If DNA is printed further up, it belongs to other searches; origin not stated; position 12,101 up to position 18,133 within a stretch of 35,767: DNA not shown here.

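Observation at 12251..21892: Tight three-gene secreted operon (tail-fibre-like PKD protein, signal-peptide beta-propeller, 1910-aa T9SS cargo with M23 peptidase): candidate secreted bacteriolytic module with an in-operon protector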

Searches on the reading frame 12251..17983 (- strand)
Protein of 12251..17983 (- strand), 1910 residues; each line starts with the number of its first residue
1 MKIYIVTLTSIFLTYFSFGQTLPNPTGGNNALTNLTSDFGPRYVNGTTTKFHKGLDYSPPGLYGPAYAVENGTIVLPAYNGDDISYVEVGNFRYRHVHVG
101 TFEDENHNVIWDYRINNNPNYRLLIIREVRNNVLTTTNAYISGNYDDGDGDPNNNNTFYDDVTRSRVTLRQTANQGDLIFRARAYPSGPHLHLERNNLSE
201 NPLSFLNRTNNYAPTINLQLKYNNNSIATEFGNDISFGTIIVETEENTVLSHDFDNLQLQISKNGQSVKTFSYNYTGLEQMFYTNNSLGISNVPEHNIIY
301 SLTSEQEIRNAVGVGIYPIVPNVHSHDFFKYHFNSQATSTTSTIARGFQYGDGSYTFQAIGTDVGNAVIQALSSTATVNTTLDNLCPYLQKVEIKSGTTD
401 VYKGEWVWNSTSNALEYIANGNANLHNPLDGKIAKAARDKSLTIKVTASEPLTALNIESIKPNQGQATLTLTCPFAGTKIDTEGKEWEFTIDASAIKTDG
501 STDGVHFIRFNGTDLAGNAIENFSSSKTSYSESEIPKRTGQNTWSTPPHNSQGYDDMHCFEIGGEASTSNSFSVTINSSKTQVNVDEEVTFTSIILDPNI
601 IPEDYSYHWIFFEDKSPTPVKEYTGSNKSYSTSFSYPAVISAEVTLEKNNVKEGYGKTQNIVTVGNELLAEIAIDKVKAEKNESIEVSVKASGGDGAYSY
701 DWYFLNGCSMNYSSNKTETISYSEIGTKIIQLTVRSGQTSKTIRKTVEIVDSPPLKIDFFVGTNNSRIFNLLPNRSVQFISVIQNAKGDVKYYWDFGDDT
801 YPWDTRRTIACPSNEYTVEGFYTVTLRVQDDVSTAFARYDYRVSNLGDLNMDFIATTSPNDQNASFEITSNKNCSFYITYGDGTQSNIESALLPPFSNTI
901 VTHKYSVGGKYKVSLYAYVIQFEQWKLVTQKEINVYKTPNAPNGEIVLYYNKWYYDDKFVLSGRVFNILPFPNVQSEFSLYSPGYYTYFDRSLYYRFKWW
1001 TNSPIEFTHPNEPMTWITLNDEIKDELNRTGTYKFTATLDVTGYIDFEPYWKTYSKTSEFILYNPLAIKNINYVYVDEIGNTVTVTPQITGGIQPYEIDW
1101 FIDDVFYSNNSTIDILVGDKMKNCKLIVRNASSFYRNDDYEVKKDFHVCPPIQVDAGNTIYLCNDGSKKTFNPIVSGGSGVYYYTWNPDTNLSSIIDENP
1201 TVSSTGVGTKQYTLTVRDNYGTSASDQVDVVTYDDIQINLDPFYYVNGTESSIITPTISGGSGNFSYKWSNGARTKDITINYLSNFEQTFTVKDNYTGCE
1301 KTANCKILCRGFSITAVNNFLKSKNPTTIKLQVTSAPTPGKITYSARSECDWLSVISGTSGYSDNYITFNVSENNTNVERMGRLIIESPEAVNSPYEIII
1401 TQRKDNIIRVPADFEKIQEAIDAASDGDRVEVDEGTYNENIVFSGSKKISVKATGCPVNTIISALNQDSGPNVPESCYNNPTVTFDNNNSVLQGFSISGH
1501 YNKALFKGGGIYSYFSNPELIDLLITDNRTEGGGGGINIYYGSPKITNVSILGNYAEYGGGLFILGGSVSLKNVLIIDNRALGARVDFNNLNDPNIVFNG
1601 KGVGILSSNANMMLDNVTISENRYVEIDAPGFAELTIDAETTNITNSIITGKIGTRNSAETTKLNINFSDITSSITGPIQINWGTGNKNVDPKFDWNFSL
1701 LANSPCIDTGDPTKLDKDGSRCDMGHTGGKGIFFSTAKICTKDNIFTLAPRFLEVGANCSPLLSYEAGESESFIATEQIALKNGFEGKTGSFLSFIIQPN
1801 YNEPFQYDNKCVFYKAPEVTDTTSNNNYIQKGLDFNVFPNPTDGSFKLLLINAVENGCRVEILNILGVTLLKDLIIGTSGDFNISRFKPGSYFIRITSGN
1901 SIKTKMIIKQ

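Call 6: search_protein_families(library=pfam, proteins=[window:12251-17983:-], max_evalue=0.01)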
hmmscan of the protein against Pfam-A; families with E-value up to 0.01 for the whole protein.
window:12251-17983:- (1910 aa): 6 families
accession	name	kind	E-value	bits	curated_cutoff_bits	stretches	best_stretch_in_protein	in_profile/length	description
PF00801.26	PKD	-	2.2e-14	53.7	23.5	1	773-840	13-77/80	PKD domain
PF18911.6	PKD_4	-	2.2e-11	44.1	27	1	787-834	31-74/85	PKD domain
PF18962.6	Por_Secre_tail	-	4.8e-10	40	27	1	1837-1908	1-75/75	Secretion system C-terminal sorting domain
PF13573.12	SprB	-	1.4e-08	34.6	28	1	1254-1273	17-36/37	SprB repeat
PF13004.13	BACON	-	6.9e-06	26.4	25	1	1344-1402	3-60/61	Putative binding domain, N-terminal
PF19190.6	BACON_2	-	0.0057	17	25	1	1329-1389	21-81/94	Viral BACON domain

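Call 7: search_protein_families(library=ncbifam, proteins=[window:12251-17983:-], max_evalue=0.01)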
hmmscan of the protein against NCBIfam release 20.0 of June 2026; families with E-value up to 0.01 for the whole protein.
window:12251-17983:- (1910 aa): 1 family
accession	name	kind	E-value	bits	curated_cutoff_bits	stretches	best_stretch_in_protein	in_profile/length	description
TIGR04183.1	Por_Secre_tail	domain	1.9e-11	43.8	23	1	1837-1910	1-72/72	T9SS type A sorting domain-containing protein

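Call 38: search_protein_families(library=phrogs, proteins=[window:12251-17983:-], max_evalue=0.01)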
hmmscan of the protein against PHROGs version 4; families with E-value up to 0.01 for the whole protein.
window:12251-17983:- (1910 aa): 0 families

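Call 60: search_solved_structures(query=window:12251-17983:-, max_evalue=0.1)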
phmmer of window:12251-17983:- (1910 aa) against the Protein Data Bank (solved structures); distinct sequences matched with E-value up to 0.1: 3.
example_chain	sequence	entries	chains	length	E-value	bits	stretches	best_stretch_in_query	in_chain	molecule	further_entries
8glj_D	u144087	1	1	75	0.0086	16.4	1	1834-1910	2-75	Por secretion system C-terminal sorting domain-containing protein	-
4jgu_A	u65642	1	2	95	0.02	15.2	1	791-832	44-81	ColH protein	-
4l9d_A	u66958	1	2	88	0.056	13.7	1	784-833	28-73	Protease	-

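Call 96: list_cluster_members(proteins=[window:12251-17983:-, window:18007-19167:-, window:19175-21892:-])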
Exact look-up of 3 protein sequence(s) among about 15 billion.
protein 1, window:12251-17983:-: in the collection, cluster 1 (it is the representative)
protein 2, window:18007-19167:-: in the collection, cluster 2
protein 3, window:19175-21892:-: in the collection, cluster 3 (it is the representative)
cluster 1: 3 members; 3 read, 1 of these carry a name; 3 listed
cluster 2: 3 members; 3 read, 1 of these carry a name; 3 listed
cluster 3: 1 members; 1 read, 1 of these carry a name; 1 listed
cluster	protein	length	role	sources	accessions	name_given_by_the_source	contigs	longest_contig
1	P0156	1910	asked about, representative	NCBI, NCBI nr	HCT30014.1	MAG TPA: hypothetical protein DIW31_04640 [Bacteroidales bacterium] | hypothetical protein [Bacteroidales bacterium]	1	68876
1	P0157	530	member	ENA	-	-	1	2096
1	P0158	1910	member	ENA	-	-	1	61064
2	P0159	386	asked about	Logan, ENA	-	-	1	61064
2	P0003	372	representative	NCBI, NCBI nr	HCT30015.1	MAG TPA: hypothetical protein DIW31_04645 [Bacteroidales bacterium] | hypothetical protein [Bacteroidales bacterium]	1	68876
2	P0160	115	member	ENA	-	-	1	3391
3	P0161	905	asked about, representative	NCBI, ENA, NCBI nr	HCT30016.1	MAG TPA: hypothetical protein DIW31_04650 [Bacteroidales bacterium] | hypothetical protein [Bacteroidales bacterium]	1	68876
